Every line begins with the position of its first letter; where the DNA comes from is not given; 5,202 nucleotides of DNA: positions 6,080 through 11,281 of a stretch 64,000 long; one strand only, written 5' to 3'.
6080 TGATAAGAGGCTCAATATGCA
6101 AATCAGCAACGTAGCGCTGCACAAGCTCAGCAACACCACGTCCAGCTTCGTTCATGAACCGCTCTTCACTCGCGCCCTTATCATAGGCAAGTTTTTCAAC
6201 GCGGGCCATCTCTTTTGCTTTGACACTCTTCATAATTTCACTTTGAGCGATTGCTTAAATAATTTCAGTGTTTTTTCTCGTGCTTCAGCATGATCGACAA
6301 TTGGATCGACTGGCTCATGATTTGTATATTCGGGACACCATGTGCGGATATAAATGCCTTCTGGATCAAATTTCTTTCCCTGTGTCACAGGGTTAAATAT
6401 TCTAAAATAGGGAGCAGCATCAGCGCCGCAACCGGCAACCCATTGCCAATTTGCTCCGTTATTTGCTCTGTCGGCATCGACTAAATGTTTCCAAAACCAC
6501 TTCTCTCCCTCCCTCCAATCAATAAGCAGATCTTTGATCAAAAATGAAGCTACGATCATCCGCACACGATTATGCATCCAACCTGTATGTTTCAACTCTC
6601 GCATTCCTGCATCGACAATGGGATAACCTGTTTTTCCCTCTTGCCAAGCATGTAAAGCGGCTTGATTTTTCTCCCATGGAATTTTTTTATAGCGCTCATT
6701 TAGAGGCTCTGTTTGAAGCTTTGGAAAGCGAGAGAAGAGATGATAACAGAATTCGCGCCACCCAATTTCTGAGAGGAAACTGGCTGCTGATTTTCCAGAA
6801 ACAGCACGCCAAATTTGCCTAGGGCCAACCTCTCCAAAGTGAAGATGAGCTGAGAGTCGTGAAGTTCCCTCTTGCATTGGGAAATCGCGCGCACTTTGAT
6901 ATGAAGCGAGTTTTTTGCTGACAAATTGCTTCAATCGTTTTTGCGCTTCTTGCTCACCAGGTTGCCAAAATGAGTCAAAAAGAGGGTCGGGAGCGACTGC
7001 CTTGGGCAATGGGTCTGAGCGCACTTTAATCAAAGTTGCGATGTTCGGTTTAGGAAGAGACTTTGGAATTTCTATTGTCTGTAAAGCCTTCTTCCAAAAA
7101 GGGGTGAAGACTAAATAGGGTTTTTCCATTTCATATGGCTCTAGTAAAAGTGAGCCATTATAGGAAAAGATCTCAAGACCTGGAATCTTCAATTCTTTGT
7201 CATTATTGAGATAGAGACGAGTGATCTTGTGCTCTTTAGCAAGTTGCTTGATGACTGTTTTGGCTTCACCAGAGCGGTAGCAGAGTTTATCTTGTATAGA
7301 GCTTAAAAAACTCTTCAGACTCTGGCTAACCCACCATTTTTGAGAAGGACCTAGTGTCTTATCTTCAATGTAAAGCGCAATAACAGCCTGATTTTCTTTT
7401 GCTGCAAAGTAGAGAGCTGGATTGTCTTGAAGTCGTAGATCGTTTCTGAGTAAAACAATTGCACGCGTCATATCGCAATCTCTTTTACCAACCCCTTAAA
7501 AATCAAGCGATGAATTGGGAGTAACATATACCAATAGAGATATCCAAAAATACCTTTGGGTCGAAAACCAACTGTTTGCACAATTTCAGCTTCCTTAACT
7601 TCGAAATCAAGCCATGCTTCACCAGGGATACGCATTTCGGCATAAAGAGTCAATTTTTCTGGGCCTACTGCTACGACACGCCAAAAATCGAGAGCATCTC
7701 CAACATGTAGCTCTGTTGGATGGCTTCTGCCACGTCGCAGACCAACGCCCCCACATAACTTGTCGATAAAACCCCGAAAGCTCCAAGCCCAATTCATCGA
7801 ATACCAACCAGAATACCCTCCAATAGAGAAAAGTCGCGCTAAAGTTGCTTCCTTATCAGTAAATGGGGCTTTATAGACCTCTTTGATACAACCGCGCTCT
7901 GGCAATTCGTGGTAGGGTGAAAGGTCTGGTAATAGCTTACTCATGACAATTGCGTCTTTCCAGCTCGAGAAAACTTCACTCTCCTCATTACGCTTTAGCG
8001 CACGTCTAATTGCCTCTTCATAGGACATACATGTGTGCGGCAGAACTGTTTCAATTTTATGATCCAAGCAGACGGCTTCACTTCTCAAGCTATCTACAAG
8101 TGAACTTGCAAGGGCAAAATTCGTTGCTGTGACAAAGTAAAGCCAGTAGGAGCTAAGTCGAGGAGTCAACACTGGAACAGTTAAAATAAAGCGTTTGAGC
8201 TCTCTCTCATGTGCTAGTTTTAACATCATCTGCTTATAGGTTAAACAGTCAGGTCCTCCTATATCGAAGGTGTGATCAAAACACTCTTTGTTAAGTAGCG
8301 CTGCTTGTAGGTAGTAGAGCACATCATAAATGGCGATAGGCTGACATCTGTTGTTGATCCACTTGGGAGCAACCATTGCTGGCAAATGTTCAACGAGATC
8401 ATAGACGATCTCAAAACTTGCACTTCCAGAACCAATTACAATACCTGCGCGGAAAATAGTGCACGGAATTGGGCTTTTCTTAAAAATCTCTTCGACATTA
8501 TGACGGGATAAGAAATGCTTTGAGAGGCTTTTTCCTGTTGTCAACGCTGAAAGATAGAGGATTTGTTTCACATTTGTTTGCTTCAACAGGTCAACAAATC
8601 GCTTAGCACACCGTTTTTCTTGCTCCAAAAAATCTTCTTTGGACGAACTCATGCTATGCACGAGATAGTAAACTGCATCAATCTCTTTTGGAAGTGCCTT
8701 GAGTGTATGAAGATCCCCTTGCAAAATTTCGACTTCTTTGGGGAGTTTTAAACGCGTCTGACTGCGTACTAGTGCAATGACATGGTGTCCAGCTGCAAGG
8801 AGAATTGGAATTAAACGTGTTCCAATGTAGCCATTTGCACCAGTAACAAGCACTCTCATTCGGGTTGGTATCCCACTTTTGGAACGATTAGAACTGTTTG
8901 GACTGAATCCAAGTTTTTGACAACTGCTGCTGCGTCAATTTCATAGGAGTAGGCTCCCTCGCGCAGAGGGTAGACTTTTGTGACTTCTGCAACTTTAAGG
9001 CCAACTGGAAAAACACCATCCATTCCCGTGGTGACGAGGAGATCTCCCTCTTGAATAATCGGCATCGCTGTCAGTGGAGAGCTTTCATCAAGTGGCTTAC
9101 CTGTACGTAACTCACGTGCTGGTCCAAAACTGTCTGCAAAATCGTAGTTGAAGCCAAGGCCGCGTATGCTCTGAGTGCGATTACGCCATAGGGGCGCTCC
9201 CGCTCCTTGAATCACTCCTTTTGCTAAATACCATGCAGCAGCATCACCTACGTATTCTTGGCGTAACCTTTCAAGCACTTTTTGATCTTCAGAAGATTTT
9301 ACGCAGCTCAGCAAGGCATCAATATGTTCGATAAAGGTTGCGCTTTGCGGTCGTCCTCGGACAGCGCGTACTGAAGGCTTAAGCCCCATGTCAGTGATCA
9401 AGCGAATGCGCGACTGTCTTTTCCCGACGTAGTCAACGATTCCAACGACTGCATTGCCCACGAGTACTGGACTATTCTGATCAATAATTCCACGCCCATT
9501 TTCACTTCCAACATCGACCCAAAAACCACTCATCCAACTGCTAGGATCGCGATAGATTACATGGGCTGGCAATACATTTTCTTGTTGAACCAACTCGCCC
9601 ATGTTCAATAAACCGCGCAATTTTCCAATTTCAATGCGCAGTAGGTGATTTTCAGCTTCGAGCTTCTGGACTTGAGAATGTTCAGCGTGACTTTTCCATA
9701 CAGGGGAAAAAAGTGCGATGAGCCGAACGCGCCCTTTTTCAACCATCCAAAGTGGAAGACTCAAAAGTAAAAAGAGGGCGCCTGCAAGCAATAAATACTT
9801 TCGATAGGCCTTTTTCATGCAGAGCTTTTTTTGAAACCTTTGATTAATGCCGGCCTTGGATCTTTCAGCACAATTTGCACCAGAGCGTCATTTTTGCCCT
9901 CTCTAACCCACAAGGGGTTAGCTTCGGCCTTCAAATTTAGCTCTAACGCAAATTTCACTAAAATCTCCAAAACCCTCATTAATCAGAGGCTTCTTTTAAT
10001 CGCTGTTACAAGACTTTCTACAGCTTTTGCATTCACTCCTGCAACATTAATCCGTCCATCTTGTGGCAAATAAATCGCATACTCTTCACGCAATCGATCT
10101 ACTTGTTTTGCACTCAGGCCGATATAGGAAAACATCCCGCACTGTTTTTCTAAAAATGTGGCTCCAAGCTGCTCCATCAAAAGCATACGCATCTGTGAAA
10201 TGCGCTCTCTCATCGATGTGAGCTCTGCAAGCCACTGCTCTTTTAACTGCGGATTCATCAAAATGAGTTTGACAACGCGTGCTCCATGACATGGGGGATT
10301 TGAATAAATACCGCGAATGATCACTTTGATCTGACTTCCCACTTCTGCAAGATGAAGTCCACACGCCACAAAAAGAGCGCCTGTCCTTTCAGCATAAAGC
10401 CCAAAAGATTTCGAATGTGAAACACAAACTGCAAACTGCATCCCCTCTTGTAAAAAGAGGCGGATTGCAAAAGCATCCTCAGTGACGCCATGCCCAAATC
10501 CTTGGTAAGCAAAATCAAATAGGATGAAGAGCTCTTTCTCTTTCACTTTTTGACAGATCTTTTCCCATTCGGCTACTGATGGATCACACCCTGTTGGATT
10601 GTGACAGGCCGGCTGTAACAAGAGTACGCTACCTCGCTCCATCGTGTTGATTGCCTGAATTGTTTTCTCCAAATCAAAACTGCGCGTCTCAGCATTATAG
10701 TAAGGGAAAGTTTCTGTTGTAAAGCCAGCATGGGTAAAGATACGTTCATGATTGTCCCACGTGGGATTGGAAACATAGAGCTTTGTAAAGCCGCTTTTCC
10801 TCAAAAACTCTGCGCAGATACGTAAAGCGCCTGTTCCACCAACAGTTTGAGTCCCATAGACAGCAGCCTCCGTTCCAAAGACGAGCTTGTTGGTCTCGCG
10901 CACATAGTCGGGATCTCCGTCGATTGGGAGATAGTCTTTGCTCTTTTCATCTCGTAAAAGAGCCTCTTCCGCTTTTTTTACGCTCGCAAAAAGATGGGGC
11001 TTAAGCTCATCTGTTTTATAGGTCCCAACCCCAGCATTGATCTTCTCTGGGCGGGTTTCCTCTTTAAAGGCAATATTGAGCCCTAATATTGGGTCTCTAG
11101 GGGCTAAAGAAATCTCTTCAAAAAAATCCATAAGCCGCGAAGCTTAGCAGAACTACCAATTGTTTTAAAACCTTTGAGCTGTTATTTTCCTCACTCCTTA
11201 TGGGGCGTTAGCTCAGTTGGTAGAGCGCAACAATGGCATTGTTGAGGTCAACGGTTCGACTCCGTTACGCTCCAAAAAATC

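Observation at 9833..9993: Reverse-oriented repeat copy C sits inside the aspC-mreC junction and supplies the aspC stop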

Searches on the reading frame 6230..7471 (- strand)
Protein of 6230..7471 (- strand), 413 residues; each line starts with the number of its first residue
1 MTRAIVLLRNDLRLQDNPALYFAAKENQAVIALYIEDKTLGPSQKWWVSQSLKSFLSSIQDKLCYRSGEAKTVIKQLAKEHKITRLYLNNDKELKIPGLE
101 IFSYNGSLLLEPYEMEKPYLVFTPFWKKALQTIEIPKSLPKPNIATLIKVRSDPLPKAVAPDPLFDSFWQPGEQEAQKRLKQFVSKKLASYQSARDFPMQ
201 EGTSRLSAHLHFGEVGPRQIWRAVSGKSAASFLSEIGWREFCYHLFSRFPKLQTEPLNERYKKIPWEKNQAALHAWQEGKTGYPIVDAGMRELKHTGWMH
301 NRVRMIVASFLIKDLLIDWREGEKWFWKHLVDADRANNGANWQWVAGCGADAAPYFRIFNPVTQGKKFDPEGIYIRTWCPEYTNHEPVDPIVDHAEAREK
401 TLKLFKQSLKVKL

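Call 8: search_protein_families(library=pfam, proteins=[window:6230-7471:-])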
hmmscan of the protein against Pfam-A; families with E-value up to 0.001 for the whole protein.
window:6230-7471:- (413 aa): 2 families
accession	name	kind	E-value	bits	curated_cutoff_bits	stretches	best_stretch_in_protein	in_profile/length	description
PF03441.19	FAD_binding_7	-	1.9e-76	256.4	27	1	232-386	1-157/203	FAD binding domain of DNA photolyase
PF00875.24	DNA_photolyase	-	8.4e-25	88.1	26.6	1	5-141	2-162/164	DNA photolyase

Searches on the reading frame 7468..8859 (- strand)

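Call 8: search_protein_families(library=pfam, proteins=[window:7468-8859:-])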
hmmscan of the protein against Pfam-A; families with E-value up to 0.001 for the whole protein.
window:7468-8859:- (463 aa): 7 families
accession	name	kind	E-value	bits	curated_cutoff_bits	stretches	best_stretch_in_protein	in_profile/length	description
PF11066.14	DUF2867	-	2e-29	103.2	27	1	327-456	9-141/142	Protein of unknown function (DUF2867)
PF13460.12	NAD_binding_10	-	2.1e-16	60.8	27.2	1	7-119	1-112/184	NAD(P)H-binding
PF05368.20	NmrA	-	4.2e-15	56.6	27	1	2-141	4-153/298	NmrA-like family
PF01370.27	Epimerase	-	2.3e-11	44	20.9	1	3-105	1-115/240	NAD dependent epimerase/dehydratase family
PF07993.18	NAD_binding_4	-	0.00051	19.7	20.1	0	5-41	1-40/258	Male sterility protein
PF04321.23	RmlD_sub_bind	-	0.00079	19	27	0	1-44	1-44/287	RmlD substrate binding domain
PF01073.25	3Beta_HSD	-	0.0008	19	22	0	4-106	1-117/280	3-beta hydroxysteroid dehydrogenase/isomerase family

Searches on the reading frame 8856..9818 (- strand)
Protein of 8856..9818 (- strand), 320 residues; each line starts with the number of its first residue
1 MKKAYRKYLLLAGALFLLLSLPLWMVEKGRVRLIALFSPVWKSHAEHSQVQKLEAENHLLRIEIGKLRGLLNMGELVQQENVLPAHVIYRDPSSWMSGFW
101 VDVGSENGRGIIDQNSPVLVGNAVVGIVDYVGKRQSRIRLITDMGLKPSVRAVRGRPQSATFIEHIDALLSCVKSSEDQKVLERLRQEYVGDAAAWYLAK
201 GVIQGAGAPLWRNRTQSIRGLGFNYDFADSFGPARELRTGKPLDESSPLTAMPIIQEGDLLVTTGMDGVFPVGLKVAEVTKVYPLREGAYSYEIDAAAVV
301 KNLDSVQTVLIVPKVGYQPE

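Call 8: search_protein_families(library=pfam, proteins=[window:8856-9818:-])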
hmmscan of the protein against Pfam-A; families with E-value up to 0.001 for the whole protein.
window:8856-9818:- (320 aa): 1 family
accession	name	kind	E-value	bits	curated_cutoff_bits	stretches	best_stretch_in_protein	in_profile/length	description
PF04085.20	MreC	-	1.7e-22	80.2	28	2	87-156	1-67/147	Rod shape-determining protein MreC, barrel core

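Call 38: find_homologous_proteins(query=window:8856-9818:-, max_evalue=1e-30)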
Query window:8856-9818:- (320 aa): 495 proteins with E <= 1e-30 among 8000 candidates; the best 120 are listed.
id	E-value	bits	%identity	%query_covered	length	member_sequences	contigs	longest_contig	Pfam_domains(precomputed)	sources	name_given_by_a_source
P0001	4.8e-209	711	100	100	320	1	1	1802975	PF04085.21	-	-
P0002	2.2e-125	436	63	99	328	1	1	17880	PF04085.21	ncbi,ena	-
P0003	4.4e-123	429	63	100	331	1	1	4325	PF04085.21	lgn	-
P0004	4.3e-116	406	59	99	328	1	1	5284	PF04085.21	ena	-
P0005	1.0e-111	391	59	100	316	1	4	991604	PF04085.21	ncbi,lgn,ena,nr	ncbi:MAG: hypothetical protein S4CHLAM45_10280 [Chlamydiales bacterium]|nr:hypothetical protein [Chl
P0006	6.2e-109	382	60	94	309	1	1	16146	PF04085.21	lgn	-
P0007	6.9e-108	379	55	99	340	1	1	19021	PF04085.21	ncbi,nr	ncbi:MAG: hypothetical protein JJU12_01125 [Chlamydiales bacterium]|nr:hypothetical protein [Chlamyd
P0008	1.4e-106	374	53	99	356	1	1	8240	PF04085.21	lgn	-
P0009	1.6e-106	374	54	91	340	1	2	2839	PF04085.21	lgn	-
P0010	1.1e-105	371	55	85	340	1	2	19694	PF04085.21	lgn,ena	-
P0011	1.6e-104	368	53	91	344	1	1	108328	PF04085.21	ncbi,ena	-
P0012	3.5e-104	366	54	99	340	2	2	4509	PF04085.21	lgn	-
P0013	2.0e-103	364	54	91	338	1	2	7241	PF04085.21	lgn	-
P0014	3.4e-103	363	53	98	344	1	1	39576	PF04085.21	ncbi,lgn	ncbi:MAG: rod shape-determining protein MreC [Chlamydiales bacterium]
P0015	7.9e-103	362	51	99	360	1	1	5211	PF04085.21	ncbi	ncbi:MAG: rod shape-determining protein MreC [Chlamydiales bacterium]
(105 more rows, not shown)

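Call 83: search_protein_families(library=ncbifam, proteins=[window:8856-9818:-], max_evalue=1e-10)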
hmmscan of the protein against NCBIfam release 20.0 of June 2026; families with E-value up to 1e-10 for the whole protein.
window:8856-9818:- (320 aa): 4 families
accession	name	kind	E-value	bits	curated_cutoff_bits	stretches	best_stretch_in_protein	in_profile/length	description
NF011450.0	PRK14872.1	equivalog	5e-74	249.6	407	1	2-319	10-326/338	rod shape-determining protein MreC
TIGR00219.1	mreC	equivalog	1.3e-16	60.7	92.75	0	255-312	216-271/283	rod shape-determining protein MreC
NF010520.0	PRK13922.13-5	equivalog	4.7e-15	55.6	343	0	47-144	75-169/263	rod shape-determining protein MreC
NF010527.0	PRK13922.6-2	equivalog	6.3e-11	42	289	0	45-147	59-157/249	rod shape-determining protein MreC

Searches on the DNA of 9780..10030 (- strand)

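Call 56: search_rna_families(source=window, start=9780, end=10030, threshold=evalue, max_evalue=1)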
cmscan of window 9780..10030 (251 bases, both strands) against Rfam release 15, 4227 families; matches with E-value up to 1: 0.
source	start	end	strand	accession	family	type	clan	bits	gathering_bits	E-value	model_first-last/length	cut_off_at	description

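Call 93: search_dna_similar(query=window:9833-9993:-, collection=ecoli_genomes, mode=distant, max_evalue=0.01, max_rows=5)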
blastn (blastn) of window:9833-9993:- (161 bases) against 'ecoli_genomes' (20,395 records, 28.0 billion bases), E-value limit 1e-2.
No match.

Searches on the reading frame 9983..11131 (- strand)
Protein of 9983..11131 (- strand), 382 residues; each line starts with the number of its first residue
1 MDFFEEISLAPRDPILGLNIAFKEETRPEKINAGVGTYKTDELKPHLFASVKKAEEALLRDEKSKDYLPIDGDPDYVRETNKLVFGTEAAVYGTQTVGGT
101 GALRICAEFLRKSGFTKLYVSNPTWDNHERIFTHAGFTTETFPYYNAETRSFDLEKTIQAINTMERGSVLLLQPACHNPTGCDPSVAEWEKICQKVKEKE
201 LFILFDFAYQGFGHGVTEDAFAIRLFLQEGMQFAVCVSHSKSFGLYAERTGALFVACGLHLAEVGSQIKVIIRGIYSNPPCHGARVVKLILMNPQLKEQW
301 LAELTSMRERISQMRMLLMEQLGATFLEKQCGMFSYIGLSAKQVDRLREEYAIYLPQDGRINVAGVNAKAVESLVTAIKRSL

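Call 8: search_protein_families(library=pfam, proteins=[window:9983-11131:-])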
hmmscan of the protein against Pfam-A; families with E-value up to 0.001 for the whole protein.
window:9983-11131:- (382 aa): 1 family
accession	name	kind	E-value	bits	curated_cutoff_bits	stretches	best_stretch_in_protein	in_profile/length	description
PF00155.27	Aminotran_1_2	-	3.4e-68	230.9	19.7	1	29-378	2-361/361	Aminotransferase class I and II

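Call 14: find_related_loci(query=window:9983-11131:-, collection=genome_contigs, flank=3000)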
Query window:9983-11131:- (382 aa) in genome_contigs; peptide patterns used: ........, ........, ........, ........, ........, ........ (x = any residue, [..] = any of these).
62 stretches matched a pattern; 3 encode a relative of the query (tblastn E <= 1e-3); 3 distinct loci.
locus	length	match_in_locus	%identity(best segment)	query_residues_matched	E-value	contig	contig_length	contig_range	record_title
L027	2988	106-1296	44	2-382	3e-116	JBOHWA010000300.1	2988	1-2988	MAG: Candidatus Binatia bacterium isolate H1-B2_metabat2.bin.22_sub k127_216049, whole genome shotgun sequence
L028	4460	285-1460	43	3-378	3e-103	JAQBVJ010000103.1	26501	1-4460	MAG: Planctomycetota bacterium isolate casp150-mb.177 NODE_4872_length_26501_cov_0.404591, whole genome shotgun sequence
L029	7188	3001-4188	45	3-382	2e-111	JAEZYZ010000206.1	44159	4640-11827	MAG: Proteobacteria bacterium isolate OH_PFB_28 k127_1488054, whole genome shotgun sequence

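Call 83: search_protein_families(library=ncbifam, proteins=[window:9983-11131:-], max_evalue=1e-10)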
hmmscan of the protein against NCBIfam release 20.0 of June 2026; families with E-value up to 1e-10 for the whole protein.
window:9983-11131:- (382 aa): 3 families
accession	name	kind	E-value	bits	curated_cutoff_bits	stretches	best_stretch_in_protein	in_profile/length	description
NF006719.0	PRK09257.1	subfamily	6.3e-137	456.9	377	1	3-380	1-394/397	aromatic amino acid transaminase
NF006388.0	PRK08637.1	equivalog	7.7e-13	48.1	301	1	26-348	44-386/433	hypothetical protein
NF041364.1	GntC_guanitoxin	equivalog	1.1e-11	44.3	415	1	96-254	66-220/356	guanitoxin biosynthesis PLP-dependent (S)-gamma-hydroxy-L-arginine cyclodehydratase GntC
